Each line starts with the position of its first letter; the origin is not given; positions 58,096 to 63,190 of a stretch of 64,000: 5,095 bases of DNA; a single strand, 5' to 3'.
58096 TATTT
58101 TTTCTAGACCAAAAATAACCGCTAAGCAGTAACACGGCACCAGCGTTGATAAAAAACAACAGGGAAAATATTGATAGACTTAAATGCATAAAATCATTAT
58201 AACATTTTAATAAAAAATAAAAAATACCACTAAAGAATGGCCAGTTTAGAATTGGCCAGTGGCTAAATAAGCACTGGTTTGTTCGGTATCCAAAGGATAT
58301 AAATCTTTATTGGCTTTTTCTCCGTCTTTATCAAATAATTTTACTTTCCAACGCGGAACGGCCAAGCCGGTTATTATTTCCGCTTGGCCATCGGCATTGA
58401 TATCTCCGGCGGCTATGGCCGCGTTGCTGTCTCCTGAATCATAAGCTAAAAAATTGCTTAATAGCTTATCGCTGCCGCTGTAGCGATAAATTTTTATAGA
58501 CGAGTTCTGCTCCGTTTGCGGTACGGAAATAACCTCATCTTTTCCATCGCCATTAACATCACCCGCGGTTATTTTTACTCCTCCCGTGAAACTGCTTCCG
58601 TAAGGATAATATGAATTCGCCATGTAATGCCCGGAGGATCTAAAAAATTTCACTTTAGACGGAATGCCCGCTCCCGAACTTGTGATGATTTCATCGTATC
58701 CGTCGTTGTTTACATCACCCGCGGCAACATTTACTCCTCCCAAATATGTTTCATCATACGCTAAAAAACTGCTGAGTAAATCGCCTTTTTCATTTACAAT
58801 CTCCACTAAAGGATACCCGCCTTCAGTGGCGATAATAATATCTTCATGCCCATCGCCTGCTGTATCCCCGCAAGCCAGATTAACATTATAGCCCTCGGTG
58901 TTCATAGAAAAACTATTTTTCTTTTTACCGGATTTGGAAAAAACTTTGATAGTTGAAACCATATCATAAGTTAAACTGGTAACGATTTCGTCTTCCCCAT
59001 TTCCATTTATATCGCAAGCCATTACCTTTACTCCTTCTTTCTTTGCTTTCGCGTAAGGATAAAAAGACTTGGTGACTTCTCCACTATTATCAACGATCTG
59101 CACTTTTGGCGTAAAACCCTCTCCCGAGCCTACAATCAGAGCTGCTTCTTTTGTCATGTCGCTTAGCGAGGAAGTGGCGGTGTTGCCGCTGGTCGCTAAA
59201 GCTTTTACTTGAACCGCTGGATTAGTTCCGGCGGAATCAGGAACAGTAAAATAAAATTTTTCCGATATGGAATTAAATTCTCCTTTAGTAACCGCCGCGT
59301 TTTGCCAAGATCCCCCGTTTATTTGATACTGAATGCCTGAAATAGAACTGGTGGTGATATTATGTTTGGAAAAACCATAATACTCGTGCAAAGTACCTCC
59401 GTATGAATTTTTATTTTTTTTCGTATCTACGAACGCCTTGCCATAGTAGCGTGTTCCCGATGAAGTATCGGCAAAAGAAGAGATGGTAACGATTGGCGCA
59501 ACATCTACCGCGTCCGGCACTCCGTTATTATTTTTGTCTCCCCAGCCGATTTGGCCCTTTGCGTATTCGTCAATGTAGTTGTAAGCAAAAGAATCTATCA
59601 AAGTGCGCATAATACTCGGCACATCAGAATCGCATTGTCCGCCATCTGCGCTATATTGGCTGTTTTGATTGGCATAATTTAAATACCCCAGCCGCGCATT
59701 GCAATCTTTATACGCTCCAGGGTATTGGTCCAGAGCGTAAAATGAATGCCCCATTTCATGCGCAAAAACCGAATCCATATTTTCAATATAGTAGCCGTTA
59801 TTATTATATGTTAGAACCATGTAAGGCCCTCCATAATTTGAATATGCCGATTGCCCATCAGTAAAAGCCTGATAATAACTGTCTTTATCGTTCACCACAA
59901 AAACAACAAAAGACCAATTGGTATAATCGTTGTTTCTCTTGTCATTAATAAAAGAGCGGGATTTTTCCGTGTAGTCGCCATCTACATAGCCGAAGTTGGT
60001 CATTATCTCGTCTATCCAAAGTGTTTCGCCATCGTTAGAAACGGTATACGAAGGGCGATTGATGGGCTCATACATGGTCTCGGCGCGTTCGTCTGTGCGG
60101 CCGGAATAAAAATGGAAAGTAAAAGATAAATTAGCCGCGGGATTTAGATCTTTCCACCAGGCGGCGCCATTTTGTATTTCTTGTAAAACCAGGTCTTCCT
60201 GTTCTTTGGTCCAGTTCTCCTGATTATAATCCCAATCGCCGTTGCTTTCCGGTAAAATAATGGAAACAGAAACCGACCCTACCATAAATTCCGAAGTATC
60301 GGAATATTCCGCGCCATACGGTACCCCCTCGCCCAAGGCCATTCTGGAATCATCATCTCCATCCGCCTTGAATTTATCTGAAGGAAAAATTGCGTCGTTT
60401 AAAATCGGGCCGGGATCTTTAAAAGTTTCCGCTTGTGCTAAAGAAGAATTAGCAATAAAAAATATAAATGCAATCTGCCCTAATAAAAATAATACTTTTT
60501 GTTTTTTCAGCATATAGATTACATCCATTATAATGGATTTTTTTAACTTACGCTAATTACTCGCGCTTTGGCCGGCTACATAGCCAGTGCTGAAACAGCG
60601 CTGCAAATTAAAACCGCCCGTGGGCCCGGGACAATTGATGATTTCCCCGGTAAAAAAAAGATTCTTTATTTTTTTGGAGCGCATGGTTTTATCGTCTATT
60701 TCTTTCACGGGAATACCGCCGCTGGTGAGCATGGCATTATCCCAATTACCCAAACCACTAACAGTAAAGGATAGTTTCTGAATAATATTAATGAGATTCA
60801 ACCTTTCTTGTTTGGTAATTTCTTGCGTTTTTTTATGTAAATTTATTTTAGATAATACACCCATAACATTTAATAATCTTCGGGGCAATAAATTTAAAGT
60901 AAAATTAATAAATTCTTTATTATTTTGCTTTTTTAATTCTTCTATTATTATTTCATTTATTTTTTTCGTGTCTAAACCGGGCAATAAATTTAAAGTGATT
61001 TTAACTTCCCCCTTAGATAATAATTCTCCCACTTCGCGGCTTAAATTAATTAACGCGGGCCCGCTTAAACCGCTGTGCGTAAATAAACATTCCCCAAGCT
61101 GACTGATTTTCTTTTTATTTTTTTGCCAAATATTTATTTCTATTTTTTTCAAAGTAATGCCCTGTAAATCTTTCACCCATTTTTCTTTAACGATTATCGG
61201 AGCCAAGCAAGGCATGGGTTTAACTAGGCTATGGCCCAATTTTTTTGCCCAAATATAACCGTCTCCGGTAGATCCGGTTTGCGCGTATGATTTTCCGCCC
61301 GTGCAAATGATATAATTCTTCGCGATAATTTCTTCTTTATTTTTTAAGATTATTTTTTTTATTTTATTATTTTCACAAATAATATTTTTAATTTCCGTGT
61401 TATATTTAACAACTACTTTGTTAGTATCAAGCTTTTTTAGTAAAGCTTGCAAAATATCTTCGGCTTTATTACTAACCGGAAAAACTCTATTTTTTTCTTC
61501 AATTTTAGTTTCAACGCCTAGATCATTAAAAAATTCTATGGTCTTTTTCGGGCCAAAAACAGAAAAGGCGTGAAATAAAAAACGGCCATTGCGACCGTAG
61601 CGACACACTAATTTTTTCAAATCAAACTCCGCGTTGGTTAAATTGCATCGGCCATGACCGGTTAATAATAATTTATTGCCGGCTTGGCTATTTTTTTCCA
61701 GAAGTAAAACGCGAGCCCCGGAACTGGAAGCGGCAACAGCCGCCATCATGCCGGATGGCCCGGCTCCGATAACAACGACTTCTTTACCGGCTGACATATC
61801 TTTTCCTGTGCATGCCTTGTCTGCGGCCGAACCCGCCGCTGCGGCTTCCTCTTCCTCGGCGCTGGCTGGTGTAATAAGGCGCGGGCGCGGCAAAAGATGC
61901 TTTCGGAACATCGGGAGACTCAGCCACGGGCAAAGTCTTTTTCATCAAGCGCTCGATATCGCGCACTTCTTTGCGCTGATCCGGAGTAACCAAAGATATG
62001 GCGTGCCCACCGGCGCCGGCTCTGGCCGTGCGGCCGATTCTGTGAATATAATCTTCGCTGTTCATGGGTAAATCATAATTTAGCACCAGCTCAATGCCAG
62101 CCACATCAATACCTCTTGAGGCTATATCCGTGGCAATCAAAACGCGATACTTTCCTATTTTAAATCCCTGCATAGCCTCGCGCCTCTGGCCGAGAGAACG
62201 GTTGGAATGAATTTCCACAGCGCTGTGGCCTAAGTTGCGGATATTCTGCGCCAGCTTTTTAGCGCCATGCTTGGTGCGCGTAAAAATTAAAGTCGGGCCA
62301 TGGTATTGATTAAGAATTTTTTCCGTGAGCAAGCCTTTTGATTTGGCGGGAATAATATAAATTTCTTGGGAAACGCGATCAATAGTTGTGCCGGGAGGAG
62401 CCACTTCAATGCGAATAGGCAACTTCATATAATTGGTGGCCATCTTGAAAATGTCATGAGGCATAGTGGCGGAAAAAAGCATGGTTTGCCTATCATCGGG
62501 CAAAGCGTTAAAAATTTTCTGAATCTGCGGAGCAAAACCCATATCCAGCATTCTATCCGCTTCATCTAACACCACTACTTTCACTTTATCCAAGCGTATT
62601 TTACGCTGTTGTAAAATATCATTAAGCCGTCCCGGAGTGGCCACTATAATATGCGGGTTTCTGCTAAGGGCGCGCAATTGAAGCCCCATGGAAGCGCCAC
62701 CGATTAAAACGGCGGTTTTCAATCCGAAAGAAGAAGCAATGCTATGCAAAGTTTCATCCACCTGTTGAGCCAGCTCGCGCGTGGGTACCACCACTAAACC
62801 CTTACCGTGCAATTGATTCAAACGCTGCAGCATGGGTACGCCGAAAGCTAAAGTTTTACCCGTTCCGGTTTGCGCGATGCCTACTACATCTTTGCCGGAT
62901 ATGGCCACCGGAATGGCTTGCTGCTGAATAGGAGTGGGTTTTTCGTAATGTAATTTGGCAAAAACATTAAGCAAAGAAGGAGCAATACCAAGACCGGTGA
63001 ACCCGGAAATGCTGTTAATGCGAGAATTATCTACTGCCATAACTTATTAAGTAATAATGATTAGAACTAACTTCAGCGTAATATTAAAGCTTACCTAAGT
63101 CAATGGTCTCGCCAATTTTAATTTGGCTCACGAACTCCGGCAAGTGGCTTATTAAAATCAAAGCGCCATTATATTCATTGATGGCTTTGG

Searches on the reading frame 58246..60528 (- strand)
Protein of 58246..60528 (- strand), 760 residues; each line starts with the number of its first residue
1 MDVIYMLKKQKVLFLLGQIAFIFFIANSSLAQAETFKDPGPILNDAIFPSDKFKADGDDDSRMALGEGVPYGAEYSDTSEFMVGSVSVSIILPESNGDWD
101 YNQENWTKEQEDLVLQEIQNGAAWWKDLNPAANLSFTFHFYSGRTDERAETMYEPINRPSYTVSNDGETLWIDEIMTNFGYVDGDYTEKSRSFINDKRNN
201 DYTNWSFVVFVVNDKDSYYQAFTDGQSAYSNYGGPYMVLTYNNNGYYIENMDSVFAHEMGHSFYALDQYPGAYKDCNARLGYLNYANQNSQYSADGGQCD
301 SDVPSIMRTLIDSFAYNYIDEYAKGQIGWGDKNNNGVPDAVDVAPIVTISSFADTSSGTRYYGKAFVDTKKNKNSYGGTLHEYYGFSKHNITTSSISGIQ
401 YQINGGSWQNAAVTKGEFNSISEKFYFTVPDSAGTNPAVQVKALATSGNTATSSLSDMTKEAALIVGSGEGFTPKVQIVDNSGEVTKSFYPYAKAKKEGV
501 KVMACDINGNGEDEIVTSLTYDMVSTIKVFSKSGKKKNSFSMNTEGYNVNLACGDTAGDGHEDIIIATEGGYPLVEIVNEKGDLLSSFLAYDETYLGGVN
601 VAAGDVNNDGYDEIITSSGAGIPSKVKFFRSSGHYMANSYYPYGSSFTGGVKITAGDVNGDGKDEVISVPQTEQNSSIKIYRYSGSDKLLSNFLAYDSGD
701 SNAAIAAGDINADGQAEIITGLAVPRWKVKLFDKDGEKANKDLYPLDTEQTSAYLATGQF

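Call 6: search_protein_families(library=pfam, proteins=[window:58246-60528:-], max_evalue=0.01)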
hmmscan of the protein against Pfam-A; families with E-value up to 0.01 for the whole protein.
window:58246-60528:- (760 aa): 4 families
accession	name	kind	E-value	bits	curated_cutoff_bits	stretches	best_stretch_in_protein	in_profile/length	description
PF13517.12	FG-GAP_3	-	3.8e-18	66.3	26.9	2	657-719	1-60/61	FG-GAP-like repeat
PF01839.29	FG-GAP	-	8.8e-17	61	22.1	1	598-621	2-25/37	FG-GAP repeat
PF23743.1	Beta-prop_BBS7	-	0.00019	21.3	27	1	507-621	179-292/299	BBS7 beta-propeller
PF13688.12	Reprolysin_5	-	0.0028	18.3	27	1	194-308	83-185/196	Metallo-peptidase family M12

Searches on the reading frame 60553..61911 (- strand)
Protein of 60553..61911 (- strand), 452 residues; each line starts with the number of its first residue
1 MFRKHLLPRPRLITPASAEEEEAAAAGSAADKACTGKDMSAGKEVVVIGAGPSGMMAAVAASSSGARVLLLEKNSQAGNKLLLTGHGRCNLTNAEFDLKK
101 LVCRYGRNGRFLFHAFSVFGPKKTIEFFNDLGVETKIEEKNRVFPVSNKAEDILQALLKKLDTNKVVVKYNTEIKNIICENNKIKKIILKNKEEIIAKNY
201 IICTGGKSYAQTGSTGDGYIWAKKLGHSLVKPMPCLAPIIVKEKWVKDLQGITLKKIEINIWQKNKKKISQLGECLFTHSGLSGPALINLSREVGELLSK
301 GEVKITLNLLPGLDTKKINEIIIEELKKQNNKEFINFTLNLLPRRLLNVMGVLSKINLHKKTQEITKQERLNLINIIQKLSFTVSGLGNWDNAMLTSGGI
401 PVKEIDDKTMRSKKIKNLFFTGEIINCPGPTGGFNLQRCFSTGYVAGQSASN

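Call 50: search_protein_families(library=pfam, proteins=[window:60553-61911:-], max_evalue=0.0001)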
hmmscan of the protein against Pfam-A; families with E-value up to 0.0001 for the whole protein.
window:60553-61911:- (452 aa): 11 families
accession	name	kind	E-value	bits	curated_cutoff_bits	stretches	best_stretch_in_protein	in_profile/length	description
PF03486.20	HI0933_like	-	1.3e-85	287.2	50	1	44-448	2-243/244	HI0933-like protein Rossmann domain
PF22780.1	HI0933_like_1st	-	7.4e-33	114.1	27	1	234-393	2-163/165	HI0933-like protein barrel and H2TH domain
PF01134.28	GIDA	-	7.2e-12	45.5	22.1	1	44-75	1-32/391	Glucose inhibited division protein A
PF07992.20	Pyr_redox_2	-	4.1e-11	43.3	26.1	0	127-207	160-238/291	Pyridine nucleotide-disulphide oxidoreductase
PF12831.13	FAD_oxidored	-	4.7e-11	43.1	27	1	44-205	1-145/416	FAD dependent oxidoreductase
PF01266.30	DAO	-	9.1e-09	35.7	27.9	0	45-78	2-35/353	FAD dependent oxidoreductase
PF00890.30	FAD_binding_2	-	1.5e-08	34.7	20.4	1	45-78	2-35/414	FAD binding domain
PF13738.12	Pyr_redox_3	-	1.7e-06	27.9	30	0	46-79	1-34/305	Pyridine nucleotide-disulphide oxidoreductase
PF13450.12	NAD_binding_8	-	5.3e-06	27.1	21.9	1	47-78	1-32/68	NAD(P)-binding Rossmann-like domain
PF01494.25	FAD_binding_3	-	6.2e-06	26.1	22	0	44-76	3-35/349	FAD binding domain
PF00070.33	Pyr_redox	-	1.6e-05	25.8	22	0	45-77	2-34/82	Pyridine nucleotide-disulphide oxidoreductase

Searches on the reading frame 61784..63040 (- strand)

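Call 50: search_protein_families(library=pfam, proteins=[window:61784-63040:-], max_evalue=0.0001)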
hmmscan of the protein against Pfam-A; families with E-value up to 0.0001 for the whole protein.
window:61784-63040:- (418 aa): 4 families
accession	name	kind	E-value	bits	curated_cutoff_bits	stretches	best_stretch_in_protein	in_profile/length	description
PF00270.35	DEAD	-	1.6e-54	184.6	26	1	36-197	1-164/167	DEAD/DEAH box helicase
PF00271.37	Helicase_C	-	9.4e-28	97.1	23.5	1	240-342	8-110/110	Helicase conserved C-terminal domain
PF04851.21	ResIII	-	1e-10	42.2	22.5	1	50-194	24-163/164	Type III restriction enzyme, res subunit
PF13245.12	AAA_19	-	9.6e-05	23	25.1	0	39-187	1-121/134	AAA domain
